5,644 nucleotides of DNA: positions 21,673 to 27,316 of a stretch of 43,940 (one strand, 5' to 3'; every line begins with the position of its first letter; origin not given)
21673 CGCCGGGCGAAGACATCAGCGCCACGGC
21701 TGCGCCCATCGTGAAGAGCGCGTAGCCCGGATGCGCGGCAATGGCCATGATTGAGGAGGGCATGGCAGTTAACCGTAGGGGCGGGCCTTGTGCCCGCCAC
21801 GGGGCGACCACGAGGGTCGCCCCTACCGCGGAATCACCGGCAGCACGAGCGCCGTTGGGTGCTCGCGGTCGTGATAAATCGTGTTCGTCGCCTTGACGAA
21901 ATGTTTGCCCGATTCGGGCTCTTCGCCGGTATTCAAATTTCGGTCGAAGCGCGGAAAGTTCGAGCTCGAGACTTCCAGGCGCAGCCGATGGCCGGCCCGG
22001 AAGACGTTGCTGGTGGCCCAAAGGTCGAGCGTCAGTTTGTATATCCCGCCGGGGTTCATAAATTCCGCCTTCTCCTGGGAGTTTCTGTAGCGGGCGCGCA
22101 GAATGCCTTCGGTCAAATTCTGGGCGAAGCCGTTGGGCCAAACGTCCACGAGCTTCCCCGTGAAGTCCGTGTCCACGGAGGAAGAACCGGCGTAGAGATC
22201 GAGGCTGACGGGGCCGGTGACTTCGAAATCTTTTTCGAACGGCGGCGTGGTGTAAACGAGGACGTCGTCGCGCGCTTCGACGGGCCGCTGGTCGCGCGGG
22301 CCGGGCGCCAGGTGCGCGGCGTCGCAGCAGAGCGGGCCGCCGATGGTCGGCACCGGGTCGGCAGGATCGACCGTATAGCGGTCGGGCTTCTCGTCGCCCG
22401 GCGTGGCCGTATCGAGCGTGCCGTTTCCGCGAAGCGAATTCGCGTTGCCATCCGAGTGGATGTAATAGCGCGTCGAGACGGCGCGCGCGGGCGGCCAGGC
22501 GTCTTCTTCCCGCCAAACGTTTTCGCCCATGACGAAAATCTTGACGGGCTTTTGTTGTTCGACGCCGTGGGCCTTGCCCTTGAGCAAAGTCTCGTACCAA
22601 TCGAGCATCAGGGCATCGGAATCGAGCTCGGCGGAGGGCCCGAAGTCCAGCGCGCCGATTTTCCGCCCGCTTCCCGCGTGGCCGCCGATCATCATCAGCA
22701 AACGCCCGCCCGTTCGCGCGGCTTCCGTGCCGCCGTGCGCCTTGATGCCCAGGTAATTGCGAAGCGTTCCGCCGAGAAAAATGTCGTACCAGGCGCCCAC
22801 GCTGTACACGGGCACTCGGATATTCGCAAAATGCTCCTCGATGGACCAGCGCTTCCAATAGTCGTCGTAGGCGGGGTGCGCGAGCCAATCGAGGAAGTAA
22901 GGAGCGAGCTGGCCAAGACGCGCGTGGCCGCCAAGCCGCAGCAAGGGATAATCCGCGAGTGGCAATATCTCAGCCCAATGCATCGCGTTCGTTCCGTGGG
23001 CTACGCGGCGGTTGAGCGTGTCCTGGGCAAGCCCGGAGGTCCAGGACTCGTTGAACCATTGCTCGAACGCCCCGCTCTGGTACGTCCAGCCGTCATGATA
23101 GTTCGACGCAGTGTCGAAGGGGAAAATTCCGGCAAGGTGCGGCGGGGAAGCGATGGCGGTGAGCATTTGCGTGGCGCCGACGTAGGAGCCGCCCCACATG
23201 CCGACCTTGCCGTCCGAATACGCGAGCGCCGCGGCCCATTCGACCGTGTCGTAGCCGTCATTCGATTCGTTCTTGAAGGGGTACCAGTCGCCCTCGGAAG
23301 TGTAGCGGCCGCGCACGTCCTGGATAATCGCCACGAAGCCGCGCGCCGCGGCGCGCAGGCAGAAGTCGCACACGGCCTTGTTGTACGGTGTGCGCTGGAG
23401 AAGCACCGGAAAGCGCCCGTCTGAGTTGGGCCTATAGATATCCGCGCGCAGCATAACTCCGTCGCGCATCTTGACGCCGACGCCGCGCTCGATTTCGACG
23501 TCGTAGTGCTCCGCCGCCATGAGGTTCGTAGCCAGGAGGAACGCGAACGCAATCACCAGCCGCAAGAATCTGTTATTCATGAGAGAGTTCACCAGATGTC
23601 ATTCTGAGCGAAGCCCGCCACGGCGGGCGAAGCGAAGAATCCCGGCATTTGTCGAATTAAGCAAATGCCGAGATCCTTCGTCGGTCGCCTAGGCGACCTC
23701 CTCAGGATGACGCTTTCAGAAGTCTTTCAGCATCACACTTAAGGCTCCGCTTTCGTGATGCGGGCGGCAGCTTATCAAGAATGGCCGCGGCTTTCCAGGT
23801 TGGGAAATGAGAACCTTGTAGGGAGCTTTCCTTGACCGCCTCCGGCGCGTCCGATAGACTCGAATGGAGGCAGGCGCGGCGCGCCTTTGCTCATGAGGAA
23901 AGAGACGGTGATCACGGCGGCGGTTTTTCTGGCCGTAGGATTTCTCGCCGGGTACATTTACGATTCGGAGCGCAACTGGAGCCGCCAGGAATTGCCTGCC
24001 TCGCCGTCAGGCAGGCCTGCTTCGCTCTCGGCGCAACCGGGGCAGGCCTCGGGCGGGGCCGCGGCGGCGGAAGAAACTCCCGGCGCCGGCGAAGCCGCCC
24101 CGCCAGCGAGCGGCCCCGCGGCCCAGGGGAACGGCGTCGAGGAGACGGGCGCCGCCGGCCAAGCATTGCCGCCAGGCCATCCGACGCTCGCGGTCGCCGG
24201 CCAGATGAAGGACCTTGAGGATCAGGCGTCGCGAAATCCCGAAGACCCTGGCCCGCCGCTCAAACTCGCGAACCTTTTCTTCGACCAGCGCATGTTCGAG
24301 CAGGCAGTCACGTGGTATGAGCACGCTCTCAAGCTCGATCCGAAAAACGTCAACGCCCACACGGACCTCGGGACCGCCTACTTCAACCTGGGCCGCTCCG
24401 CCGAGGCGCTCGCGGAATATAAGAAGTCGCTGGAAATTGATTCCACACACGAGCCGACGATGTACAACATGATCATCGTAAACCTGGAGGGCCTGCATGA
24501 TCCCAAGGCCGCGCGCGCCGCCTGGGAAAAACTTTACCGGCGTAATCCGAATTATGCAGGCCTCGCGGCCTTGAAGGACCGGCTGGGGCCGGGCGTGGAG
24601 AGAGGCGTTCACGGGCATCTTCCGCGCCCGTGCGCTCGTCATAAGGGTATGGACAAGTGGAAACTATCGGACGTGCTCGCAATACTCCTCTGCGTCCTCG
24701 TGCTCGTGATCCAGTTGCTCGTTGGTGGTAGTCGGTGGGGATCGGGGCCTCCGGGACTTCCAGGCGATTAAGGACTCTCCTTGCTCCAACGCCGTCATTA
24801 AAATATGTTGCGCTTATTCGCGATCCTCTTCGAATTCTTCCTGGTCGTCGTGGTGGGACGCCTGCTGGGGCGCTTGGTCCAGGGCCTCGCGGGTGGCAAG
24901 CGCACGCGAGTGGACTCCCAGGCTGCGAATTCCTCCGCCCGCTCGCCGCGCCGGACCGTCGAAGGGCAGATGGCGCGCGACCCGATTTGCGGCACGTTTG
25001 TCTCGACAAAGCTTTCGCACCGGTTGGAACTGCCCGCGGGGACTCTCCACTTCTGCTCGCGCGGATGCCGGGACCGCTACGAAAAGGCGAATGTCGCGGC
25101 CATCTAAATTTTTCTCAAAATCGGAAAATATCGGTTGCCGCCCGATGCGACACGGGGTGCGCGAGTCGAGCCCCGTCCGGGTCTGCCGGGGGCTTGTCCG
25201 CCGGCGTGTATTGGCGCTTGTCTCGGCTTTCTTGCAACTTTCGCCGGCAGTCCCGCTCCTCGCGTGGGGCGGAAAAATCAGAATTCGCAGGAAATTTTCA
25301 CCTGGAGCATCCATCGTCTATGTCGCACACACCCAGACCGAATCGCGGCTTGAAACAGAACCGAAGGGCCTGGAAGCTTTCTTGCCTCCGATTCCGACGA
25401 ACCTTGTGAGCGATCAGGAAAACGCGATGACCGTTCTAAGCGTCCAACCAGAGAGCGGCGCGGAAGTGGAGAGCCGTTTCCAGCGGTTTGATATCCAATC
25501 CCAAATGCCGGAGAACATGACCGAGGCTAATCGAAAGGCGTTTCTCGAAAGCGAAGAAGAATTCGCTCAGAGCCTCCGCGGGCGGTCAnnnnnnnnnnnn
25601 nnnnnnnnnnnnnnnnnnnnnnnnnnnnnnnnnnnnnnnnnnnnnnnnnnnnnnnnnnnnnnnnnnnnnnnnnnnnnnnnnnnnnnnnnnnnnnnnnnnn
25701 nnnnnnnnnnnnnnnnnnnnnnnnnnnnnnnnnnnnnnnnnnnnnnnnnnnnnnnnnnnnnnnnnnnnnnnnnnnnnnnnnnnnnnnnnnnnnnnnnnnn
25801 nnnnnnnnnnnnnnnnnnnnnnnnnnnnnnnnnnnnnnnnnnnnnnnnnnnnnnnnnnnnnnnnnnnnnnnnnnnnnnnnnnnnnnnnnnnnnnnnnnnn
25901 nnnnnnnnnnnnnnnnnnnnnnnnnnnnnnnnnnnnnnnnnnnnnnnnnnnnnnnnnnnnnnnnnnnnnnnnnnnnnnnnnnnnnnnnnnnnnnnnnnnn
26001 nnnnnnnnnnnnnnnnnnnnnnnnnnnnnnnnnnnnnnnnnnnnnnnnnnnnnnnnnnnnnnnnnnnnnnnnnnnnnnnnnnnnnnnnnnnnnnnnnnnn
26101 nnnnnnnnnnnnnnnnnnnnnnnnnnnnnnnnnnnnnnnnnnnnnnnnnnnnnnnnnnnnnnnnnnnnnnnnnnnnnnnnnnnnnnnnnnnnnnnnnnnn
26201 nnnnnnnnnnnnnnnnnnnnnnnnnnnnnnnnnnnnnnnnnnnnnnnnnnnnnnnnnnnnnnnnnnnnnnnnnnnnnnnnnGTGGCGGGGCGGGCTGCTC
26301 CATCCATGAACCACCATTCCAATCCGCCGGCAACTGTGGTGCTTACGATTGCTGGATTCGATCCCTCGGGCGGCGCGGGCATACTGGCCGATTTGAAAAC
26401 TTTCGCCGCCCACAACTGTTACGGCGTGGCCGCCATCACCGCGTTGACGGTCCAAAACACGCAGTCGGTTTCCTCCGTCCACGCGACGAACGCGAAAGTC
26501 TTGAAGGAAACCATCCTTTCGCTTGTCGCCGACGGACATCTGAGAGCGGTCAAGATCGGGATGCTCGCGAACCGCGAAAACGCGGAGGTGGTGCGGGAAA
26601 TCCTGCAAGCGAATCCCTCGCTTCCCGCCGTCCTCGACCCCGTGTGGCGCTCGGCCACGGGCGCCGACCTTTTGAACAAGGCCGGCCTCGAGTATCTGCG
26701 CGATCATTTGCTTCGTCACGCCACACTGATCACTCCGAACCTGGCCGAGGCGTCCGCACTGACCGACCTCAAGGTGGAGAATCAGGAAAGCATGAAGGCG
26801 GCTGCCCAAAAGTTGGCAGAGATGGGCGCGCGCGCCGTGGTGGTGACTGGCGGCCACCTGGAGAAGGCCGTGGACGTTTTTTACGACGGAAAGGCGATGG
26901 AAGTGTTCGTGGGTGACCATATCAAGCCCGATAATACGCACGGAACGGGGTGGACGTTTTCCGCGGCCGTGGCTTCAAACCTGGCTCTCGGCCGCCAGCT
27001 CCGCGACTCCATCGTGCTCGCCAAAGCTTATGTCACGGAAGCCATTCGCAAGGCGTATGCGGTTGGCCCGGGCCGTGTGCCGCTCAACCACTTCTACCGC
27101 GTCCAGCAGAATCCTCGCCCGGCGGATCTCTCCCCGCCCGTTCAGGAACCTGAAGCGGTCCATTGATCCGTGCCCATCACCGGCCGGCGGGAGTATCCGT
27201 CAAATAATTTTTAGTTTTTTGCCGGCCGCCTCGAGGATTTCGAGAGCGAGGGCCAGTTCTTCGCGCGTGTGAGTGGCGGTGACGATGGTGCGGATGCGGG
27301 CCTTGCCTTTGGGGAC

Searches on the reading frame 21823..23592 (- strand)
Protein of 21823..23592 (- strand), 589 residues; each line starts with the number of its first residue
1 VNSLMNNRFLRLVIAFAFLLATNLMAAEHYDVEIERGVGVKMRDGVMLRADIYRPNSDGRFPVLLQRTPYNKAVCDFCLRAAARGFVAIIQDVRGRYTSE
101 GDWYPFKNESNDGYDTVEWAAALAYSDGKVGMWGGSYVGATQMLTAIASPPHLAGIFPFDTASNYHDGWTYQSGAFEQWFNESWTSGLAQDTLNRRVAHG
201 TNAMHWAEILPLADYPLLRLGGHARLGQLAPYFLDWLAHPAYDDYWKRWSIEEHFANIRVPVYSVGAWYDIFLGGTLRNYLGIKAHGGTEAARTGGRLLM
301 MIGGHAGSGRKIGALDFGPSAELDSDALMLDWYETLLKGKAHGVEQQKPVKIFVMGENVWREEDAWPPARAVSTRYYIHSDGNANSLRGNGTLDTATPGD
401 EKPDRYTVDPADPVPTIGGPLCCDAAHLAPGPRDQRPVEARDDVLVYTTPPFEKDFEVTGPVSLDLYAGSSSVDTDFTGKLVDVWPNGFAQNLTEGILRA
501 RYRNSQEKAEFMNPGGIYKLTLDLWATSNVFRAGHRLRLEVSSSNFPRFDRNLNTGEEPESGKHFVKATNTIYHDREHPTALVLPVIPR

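Call 49: search_protein_families(library=pfam, proteins=[window:21823-23592:-], max_evalue=0.00001)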
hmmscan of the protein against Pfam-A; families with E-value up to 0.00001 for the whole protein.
window:21823-23592:- (589 aa): 2 families
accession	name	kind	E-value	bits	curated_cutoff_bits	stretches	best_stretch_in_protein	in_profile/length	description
PF08530.16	PepX_C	-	4.9e-55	187.2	22.5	1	342-582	1-216/217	X-Pro dipeptidyl-peptidase C-terminal non-catalytic domain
PF02129.25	Peptidase_S15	-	1.8e-53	182.4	23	1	44-306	1-261/262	X-Pro dipeptidyl-peptidase (S15 family)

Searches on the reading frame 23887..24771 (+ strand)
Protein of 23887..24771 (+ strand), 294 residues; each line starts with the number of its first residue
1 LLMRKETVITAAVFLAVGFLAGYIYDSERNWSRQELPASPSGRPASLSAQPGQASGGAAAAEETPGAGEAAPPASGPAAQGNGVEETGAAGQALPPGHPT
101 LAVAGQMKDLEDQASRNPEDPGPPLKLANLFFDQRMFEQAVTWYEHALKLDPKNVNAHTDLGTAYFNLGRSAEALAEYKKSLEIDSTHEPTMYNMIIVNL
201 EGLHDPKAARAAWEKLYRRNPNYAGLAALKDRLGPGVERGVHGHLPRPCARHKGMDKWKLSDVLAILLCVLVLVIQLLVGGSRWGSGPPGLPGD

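Call 49: search_protein_families(library=pfam, proteins=[window:23887-24771:+], max_evalue=0.00001)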
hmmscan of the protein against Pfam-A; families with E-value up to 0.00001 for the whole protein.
window:23887-24771:+ (294 aa): 9 families
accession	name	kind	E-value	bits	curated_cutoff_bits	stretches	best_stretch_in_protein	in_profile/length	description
PF07719.23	TPR_2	-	7.7e-16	57.3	27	0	156-187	2-33/34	Tetratricopeptide repeat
PF00515.34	TPR_1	-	1.5e-14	53.5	27.8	1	156-187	2-33/34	Tetratricopeptide repeat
PF13414.12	TPR_11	-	4.5e-14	52.3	26.8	1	129-169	2-42/42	TPR repeat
PF13181.12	TPR_8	-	6.5e-12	45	25.7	0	157-187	3-33/34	Tetratricopeptide repeat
PF13432.12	TPR_16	-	1.2e-11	45.2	32.7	1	125-186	1-62/65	Tetratricopeptide repeat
PF13431.12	TPR_17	-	5.5e-10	39.2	24.4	1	144-175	2-33/34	Tetratricopeptide repeat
PF13428.12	TPR_14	-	5.8e-10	39.3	23.5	0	126-162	6-42/44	Tetratricopeptide repeat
PF14559.12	TPR_19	-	4.1e-09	37.1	25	1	132-186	2-56/68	Tetratricopeptide repeat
PF13424.12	TPR_12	-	2.4e-07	31.3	30.1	1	126-185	8-75/77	Tetratricopeptide repeat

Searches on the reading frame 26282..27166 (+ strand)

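Call 49: search_protein_families(library=pfam, proteins=[window:26282-27166:+], max_evalue=0.00001)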
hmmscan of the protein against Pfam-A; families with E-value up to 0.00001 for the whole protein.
window:26282-27166:+ (294 aa): 3 families
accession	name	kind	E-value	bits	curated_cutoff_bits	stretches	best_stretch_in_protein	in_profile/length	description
PF08543.17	Phos_pyr_kin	-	7.2e-82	274.9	27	1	27-269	1-246/246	Phosphomethylpyrimidine kinase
PF00294.29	PfkB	-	2.7e-14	53.7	25.8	1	94-257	138-292/302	pfkB family carbohydrate kinase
PF01256.23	Carb_kinase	-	1.8e-06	28.1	27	1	20-247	1-212/242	NAD(P)H-hydrate dehydratase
